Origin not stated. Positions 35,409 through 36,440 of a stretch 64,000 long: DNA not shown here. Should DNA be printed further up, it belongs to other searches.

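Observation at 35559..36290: SuhB homolog with a degenerate DPxDGT metal-binding motif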

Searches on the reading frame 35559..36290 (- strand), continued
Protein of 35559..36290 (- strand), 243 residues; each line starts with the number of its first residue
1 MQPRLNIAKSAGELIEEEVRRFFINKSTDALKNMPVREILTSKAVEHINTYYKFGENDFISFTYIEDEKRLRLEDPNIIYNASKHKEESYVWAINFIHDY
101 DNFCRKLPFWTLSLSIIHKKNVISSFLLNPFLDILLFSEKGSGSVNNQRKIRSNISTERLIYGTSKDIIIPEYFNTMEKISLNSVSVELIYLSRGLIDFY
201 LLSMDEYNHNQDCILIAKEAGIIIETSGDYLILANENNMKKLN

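Call 8: find_related_loci(query=window:35559-36290:-, collection=genome_contigs, flank=6000)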
Query window:35559-36290:- (243 aa) in genome_contigs; peptide patterns used: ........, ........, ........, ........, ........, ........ (x = any residue, [..] = any of these).
115 stretches matched a pattern; 6 encode a relative of the query (tblastn E <= 1e-3); 6 distinct loci.
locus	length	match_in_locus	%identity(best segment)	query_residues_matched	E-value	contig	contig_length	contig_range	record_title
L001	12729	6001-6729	98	1-243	4e-160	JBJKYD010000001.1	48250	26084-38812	MAG: Gammaproteobacteria bacterium isolate LRMED-302 Gammaproteobacteria-LRMED-302-C1, whole genome shotgun sequence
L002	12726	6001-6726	74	1-242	4e-124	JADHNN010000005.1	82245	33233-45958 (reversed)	MAG: Gammaproteobacteria bacterium isolate BS301-5m-G69 BS301-5m-C304, whole genome shotgun sequence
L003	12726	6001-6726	74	1-242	2e-121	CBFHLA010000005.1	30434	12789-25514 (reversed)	MAG: Gammaproteobacteria bacterium isolate AGTU_288_bin_29_indstr genome assembly, contig: AGTU_288_bin_29_indstr_c5, wh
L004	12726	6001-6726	64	1-242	3e-103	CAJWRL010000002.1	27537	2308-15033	MAG TPA_asm: uncultured Gammaproteobacteria bacterium isolate ERR599100_bin.133_MetaBAT_v2.12.1_MAG genome assembly, con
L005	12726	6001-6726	63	1-242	6e-102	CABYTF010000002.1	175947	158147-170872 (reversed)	MAG: uncultured gamma proteobacterium genome assembly, contig: AG-894-P10_NODE_2, whole genome shotgun sequence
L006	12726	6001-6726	62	1-242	3e-101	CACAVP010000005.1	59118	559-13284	uncultured gamma proteobacterium genome assembly, contig: AG-349-E17_NODE_5, whole genome shotgun sequence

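Call 13: search_protein_representatives(protein=window:35559-36290:-)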
Query: 243 residues. Proteins with E-value up to 0.001 (for the whole library): 207; up to 1e-10: 12; up to 1e-30: 6. The best 150 are listed.
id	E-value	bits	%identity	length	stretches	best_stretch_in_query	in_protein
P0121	4.5e-93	327.5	60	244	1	1-243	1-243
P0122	3.1e-64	233.1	60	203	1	1-179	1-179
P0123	7.1e-61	222.2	82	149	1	1-118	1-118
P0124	2.1e-56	207.6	86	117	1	127-243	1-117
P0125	8.0e-51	189.3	95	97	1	1-94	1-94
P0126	8.5e-36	140.1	95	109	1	1-73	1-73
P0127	2.2e-25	106.0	51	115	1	84-194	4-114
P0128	1.1e-23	100.4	96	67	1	1-54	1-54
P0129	9.1e-23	97.5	80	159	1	16-79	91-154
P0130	3.9e-22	95.4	34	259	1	1-225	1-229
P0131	1.2e-15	74.2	76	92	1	1-54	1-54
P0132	2.3e-15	73.3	71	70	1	1-56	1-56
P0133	4.5e-10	56.0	26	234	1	72-243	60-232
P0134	1.1e-09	54.7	54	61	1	136-191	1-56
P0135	1.9e-09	53.9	27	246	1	46-235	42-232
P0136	5.4e-09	52.4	32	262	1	86-225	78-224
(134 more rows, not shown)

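Call 23: search_solved_structures(query=A2, max_evalue=0.001, show_alignments=0)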
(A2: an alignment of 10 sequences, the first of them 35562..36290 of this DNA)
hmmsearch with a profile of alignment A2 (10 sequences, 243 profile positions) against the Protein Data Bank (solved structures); distinct sequences matched with E-value up to 0.001: 13.
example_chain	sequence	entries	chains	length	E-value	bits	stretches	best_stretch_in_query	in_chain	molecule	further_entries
1vdw_A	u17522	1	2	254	2.6e-12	50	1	88-228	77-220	hypothetical protein PH1897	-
2p3n_A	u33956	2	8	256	5.9e-11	45.6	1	67-228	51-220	Inositol-1-monophosphatase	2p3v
1xi6_A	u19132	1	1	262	1.6e-09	40.9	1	85-228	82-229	extragenic suppressor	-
3luz_A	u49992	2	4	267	3.2e-08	36.6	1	87-163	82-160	Extragenic suppressor protein suhB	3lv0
9vep_A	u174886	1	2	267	2.5e-06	30.5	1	84-227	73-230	Inositol-1-monophosphatase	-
1dk4_A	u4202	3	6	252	7.4e-06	28.9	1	71-228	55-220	INOSITOL MONOPHOSPHATASE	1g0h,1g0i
9j90_B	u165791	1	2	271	3.9e-05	26.6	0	88-163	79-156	Nus factor SuhB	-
8wdq_A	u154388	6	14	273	4e-05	26.5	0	88-163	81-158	Nus factor SuhB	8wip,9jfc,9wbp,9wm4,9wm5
2qfl_A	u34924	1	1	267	0.00011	25.1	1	85-164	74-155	Inositol-1-monophosphatase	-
4as5_A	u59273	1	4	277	0.00012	25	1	90-173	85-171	INOSITOL MONOPHOSPHATASE 1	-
6tqn_T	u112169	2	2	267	0.00014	24.8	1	85-158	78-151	Inositol monophosphatase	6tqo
6ib7_A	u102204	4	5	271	0.00014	24.7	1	85-158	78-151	Inositol-1-monophosphatase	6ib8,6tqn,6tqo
2pcr_A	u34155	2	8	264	0.00041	23.2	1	54-155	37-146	Inositol-1-monophosphatase | Fructose-1,6-bisphosphatase/inositol-1-monophosphatase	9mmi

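Call 26: find_encoding_contigs(protein=P0130, flank=8000, max_places=4)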
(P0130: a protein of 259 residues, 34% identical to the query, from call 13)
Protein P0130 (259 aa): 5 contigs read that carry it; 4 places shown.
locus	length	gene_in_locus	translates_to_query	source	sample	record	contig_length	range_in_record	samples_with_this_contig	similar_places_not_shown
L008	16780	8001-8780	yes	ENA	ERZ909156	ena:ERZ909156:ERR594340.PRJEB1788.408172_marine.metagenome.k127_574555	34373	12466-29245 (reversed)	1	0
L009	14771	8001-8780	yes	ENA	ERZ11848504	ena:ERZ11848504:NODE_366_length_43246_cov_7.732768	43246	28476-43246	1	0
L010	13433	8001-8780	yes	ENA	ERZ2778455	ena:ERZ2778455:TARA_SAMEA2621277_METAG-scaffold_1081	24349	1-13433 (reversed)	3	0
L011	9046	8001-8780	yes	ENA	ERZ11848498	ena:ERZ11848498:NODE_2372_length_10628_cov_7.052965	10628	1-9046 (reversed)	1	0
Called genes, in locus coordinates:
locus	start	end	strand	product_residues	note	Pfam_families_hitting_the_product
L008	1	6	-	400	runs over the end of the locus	PF01011:PQQ (faint), PF16755:Beta-prop_NUP159_NUP214 (faint), PF13360:PQQ_2, PF13570:Beta-prop_ACSF4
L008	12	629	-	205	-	PF09976:TPR_21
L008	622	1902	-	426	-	PF13393:tRNA-synt_His, PF00587:tRNA-synt_2b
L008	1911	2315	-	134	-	PF00334:NDK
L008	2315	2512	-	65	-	PF04384:Fe-S_assembly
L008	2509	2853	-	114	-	PF00111:Fer2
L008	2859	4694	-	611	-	PF00012:HSP70, PF06723:MreB_Mbl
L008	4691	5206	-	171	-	-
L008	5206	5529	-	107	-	PF01521:Fe-S_biosyn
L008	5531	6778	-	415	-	PF00266:Aminotran_5, PF01041:DegT_DnrJ_EryC1 (weak)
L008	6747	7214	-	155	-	PF02082:Rrf2, PF03444:WHD_HrcA (weak)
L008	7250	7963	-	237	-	PF00588:SpoU_methylase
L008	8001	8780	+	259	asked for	PF00459:Inositol_P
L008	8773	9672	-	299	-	PF07549:Sec_GG, PF02355:SecD_SecF_C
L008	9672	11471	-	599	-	PF13721:SecD-TM1, PF21760:SecD_1st, PF22599:SecDF_P1_head, PF02355:SecD_SecF_C, PF03176:MMPL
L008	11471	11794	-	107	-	PF02699:YajC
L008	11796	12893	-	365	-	PF01702:TGT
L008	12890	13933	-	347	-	PF02547:Queuosine_synth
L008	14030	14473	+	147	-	-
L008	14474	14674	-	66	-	-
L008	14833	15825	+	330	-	PF00294:PfkB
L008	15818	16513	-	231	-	PF00215:OMPdecase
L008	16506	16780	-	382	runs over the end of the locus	PF13424:TPR_12 (faint), PF13428:TPR_14 (faint), PF14559:TPR_19 (faint), PF13176:TPR_7 (faint), PF18073:Zn_ribbon_LapB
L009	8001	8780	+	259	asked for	PF00459:Inositol_P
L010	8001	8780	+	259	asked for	PF00459:Inositol_P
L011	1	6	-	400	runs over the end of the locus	PF01011:PQQ (faint), PF13360:PQQ_2, PF13570:Beta-prop_ACSF4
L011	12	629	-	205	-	PF09976:TPR_21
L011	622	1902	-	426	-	PF13393:tRNA-synt_His, PF00587:tRNA-synt_2b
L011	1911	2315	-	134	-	PF00334:NDK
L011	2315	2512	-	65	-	PF04384:Fe-S_assembly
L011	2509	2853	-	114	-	PF00111:Fer2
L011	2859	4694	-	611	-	PF00012:HSP70, PF06723:MreB_Mbl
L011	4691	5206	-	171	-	-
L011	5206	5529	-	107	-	PF01521:Fe-S_biosyn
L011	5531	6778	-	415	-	PF00266:Aminotran_5, PF01041:DegT_DnrJ_EryC1 (weak)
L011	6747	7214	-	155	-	PF02082:Rrf2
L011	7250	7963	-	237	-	PF00588:SpoU_methylase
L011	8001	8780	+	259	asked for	PF00459:Inositol_P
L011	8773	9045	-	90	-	?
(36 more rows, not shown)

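Call 30: predict_structure(alignment_id=A3)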
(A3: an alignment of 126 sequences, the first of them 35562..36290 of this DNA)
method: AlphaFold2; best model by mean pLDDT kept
length: 243 residues; sequences in the alignment: 126
mean_pLDDT: 89.5   pTM: 0.87
mean pLDDT of the five models: 89.5, 88.8, 88.2, 86.6, 85.7
residues with pLDDT >= 90: 164; 70-90: 61; 50-70: 18; < 50: 0
segments of 3 or more residues with pLDDT < 50: none
pLDDT, mean of each block of 10 residues (from residue 1): 87 93 95 89 87 78 72 60 72 89 96 93 95 96 96 86 94 93 97 97 94 97 96 97 92
secondary structure, 60 per line:
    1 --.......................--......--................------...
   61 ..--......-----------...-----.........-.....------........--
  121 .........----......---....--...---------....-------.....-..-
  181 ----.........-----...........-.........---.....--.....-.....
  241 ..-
elements in order: H3-25 H28-33 H36-51 E58-62 H65-70 E90-98 H100-104 E111-118 E121-129 E134-139 E143-146 E149-151 E161-164 H172-176 H185-193 E199-203 H204-209 H211-219 E223-227 E230-234 H236-242
